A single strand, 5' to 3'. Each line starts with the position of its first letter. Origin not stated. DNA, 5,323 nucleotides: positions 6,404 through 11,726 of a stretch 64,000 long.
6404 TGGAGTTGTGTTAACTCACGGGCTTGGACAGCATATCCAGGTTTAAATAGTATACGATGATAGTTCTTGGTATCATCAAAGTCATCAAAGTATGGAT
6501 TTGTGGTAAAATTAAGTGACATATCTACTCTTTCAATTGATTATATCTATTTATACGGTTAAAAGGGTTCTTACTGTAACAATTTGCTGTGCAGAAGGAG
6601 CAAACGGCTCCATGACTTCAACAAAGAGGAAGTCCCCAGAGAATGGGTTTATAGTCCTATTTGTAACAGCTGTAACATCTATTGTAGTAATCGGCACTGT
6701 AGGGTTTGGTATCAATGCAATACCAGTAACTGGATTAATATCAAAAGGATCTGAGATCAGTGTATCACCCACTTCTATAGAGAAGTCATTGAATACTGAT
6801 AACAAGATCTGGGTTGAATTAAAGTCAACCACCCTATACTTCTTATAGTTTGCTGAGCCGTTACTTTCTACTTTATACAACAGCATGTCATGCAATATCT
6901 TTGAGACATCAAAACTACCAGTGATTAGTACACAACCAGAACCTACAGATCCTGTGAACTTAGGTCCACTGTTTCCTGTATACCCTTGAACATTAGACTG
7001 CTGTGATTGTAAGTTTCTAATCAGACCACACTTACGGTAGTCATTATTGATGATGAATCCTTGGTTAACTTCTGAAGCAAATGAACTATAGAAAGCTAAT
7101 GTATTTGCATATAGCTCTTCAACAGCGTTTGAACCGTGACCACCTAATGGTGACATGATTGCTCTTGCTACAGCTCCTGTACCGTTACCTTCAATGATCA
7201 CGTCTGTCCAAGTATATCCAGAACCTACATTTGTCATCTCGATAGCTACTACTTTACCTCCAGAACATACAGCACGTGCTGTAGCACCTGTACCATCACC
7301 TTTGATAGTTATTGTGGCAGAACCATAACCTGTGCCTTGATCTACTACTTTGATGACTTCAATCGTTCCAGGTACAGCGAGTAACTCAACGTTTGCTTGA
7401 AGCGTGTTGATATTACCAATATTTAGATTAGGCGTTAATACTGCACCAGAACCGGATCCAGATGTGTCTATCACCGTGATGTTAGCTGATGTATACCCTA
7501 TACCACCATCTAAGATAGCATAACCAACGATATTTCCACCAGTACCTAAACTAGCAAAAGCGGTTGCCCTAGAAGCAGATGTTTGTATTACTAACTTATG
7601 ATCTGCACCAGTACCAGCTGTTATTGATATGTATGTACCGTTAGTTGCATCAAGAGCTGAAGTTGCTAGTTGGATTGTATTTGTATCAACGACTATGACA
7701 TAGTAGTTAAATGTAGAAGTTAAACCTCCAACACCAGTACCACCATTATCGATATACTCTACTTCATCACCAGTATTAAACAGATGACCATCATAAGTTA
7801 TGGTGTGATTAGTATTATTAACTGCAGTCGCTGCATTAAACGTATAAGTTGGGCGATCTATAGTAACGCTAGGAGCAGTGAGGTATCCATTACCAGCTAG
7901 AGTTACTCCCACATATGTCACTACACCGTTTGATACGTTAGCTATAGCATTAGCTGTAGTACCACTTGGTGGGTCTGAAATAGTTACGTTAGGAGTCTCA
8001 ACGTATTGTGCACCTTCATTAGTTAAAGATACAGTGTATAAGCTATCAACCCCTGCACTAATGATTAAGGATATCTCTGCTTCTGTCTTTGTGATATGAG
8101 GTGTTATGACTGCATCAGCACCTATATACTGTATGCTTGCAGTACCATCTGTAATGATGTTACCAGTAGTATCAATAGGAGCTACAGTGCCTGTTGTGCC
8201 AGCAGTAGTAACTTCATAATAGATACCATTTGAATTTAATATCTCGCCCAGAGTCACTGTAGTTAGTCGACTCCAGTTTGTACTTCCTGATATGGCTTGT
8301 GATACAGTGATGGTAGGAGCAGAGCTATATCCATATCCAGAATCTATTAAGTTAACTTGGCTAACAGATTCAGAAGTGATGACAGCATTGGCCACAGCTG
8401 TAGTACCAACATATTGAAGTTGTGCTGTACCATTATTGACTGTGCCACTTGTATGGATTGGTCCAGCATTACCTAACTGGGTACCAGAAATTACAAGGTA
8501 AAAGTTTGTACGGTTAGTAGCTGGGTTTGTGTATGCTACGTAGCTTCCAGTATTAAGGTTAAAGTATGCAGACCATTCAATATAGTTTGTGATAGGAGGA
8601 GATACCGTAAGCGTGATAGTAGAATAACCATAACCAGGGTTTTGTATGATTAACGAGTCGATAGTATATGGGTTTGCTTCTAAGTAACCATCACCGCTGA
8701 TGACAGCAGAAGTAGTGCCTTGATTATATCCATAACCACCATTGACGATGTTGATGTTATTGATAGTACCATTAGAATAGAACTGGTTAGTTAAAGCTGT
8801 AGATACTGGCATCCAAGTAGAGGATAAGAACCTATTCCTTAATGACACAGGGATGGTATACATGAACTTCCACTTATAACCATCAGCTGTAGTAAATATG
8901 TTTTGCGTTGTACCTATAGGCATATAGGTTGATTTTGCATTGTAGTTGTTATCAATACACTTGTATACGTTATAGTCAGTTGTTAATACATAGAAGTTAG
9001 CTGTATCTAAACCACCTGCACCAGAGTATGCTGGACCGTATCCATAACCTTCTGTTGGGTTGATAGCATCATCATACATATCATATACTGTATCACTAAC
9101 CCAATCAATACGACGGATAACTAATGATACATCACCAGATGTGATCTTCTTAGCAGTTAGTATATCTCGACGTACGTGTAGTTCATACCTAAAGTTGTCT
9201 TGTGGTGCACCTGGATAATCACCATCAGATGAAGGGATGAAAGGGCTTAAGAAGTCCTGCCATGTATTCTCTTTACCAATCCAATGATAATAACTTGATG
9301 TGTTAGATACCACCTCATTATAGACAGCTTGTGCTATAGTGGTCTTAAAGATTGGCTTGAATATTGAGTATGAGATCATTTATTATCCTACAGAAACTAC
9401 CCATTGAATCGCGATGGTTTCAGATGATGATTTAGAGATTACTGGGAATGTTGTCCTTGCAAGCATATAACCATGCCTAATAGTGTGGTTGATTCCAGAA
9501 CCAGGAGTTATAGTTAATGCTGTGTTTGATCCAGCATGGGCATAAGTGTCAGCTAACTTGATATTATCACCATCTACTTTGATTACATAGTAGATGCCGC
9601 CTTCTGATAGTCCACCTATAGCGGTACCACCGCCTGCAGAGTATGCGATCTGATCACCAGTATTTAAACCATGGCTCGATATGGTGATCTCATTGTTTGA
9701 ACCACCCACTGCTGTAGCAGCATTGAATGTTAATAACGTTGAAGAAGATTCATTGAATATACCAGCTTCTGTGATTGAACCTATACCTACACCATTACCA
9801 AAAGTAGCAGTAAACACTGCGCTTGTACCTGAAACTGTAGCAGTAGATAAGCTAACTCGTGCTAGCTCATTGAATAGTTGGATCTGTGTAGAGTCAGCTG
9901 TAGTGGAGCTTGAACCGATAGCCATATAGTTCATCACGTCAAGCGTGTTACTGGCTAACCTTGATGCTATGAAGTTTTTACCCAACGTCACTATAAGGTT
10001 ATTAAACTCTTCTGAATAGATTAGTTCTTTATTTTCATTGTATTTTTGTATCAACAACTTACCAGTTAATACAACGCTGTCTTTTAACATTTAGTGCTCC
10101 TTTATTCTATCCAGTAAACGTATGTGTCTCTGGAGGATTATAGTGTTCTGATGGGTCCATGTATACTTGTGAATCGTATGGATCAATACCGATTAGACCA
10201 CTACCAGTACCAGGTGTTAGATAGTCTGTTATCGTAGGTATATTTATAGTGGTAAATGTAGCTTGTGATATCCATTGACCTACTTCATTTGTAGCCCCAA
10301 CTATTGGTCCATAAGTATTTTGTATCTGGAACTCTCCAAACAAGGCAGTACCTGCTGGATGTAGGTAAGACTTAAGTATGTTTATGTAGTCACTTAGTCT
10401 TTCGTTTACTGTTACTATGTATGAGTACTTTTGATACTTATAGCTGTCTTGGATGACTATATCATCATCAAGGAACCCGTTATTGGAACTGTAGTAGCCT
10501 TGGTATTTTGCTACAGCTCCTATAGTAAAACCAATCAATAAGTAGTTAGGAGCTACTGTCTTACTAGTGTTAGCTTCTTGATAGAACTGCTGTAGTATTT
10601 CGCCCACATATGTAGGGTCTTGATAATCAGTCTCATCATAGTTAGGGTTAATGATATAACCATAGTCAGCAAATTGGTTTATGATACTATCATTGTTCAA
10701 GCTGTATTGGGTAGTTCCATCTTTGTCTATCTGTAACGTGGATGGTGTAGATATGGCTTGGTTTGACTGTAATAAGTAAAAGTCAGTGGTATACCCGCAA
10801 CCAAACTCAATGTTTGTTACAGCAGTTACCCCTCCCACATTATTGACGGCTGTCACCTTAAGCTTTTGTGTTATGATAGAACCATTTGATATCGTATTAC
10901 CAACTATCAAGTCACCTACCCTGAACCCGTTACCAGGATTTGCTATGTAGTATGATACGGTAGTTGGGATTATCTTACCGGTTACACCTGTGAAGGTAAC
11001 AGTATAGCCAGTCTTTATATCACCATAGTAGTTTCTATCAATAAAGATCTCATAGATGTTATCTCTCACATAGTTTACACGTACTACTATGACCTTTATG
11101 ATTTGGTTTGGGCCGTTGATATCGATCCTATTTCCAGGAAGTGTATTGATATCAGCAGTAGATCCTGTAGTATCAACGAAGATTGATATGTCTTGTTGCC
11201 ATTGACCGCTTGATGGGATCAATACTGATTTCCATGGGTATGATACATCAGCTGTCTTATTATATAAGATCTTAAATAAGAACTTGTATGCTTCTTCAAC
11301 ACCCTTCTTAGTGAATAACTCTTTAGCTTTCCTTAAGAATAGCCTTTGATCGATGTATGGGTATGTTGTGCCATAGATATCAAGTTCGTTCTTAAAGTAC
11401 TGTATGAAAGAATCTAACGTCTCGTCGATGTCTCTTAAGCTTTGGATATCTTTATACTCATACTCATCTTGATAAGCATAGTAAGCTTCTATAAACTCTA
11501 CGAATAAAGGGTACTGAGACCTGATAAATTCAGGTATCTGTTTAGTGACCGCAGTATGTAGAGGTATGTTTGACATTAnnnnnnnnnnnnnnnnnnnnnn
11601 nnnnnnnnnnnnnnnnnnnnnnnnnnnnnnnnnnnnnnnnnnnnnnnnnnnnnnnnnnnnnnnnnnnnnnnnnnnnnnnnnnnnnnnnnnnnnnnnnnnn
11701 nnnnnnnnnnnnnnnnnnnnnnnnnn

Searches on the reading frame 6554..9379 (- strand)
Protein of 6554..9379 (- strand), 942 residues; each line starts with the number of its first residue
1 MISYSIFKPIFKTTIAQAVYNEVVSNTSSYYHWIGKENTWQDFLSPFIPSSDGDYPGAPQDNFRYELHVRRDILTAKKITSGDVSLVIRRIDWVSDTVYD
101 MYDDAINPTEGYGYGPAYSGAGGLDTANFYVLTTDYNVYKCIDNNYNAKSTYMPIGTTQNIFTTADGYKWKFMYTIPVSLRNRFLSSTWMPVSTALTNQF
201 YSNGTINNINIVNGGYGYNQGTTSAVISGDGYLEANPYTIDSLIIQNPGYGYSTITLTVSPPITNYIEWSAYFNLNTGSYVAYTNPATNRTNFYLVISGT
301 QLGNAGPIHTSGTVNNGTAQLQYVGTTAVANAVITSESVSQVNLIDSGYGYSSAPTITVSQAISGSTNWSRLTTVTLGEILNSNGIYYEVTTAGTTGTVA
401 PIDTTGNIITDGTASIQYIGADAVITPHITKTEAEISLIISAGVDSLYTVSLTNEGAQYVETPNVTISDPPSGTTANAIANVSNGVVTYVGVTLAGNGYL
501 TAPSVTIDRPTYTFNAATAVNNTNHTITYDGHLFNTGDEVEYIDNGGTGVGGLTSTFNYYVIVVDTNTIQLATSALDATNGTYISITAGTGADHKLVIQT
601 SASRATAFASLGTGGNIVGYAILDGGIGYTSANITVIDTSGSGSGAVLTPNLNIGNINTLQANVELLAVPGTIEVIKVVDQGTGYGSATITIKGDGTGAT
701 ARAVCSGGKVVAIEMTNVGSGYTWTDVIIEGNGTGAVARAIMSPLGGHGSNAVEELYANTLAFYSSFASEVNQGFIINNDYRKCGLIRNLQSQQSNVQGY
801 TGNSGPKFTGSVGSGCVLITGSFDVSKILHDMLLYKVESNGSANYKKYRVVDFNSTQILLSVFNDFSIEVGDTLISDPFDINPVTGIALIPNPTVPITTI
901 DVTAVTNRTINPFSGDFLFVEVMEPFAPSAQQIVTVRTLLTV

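Call 95: search_protein_families(library=phrogs, proteins=[window:6554-9379:-], max_evalue=0.00001)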
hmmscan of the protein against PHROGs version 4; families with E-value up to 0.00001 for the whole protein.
window:6554-9379:- (942 aa): 7 families
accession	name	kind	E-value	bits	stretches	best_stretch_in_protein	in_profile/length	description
phrog_438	-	tail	1.1e-85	289.6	2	14-260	12-258/478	baseplate wedge subunit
phrog_4406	-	head and packaging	1.4e-16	59.4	1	452-662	586-704/3231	virion structural protein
phrog_460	-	connector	3e-16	60.1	1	436-525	220-310/385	head closure Hc2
phrog_2885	-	tail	1.9e-15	55.3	1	518-745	934-1168/4179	baseplate wedge subunit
phrog_701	-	head and packaging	4.2e-08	30.3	1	448-516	1244-1309/6136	virion structural protein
phrog_708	-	tail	9.8e-07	27.7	0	669-729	853-915/1383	baseplate wedge subunit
phrog_5342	-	tail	1.6e-06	26.2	1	447-519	2090-2170/3319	tail fiber protein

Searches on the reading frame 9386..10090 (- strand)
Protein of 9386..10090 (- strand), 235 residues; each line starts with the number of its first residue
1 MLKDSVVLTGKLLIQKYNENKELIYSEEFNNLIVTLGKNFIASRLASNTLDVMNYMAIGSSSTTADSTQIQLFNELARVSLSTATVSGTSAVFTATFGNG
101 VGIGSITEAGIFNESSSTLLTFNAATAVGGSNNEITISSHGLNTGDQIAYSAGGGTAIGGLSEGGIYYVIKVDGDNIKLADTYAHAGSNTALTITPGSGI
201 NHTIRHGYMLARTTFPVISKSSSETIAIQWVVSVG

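Call 95: search_protein_families(library=phrogs, proteins=[window:9386-10090:-], max_evalue=0.00001)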
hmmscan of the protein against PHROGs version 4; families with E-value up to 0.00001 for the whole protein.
window:9386-10090:- (235 aa): 3 families
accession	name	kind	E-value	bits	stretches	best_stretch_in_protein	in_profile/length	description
phrog_5417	-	unknown function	9.8e-19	68.7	1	9-120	11-132/156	-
phrog_2885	-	tail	1e-10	39.6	1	64-182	869-989/4179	baseplate wedge subunit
phrog_38233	-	tail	5.8e-08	32.1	1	121-197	269-342/896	tail fiber protein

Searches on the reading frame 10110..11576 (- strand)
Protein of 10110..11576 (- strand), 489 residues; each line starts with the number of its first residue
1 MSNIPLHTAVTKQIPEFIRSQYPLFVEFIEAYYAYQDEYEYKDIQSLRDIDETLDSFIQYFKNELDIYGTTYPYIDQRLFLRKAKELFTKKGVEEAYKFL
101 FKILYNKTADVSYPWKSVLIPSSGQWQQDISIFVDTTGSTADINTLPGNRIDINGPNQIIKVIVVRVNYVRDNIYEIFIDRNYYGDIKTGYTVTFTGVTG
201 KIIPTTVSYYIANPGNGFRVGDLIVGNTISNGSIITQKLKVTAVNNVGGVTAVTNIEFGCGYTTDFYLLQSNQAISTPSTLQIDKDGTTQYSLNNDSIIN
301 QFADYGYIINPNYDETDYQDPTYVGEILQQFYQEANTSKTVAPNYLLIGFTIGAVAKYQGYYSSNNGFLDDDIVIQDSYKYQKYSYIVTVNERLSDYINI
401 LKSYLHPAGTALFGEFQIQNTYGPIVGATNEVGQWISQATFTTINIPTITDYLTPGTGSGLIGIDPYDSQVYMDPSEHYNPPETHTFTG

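Call 95: search_protein_families(library=phrogs, proteins=[window:10110-11576:-], max_evalue=0.00001)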
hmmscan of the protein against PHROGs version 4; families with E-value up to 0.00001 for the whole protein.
window:10110-11576:- (489 aa): 8 families
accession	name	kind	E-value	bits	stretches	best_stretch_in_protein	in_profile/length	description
phrog_26741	-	unknown function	2e-34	120.3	2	5-137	4-141/497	-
phrog_17744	-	tail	4.1e-34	119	2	9-273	14-282/765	baseplate wedge subunit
phrog_3465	-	connector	1.3e-17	64.1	2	42-117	130-207/978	head closure Hc2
phrog_2885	-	tail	3.9e-17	60.9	2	75-181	188-294/4179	baseplate wedge subunit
phrog_701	-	head and packaging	1.6e-14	51.6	2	66-130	676-740/6136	virion structural protein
phrog_4406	-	head and packaging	1.8e-10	39.1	1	351-422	1806-1878/3231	virion structural protein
phrog_19630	-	head and packaging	2.8e-09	36.3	1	53-170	659-775/1266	virion structural protein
phrog_964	-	tail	4.5e-06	25.9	1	78-111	724-757/1030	baseplate wedge subunit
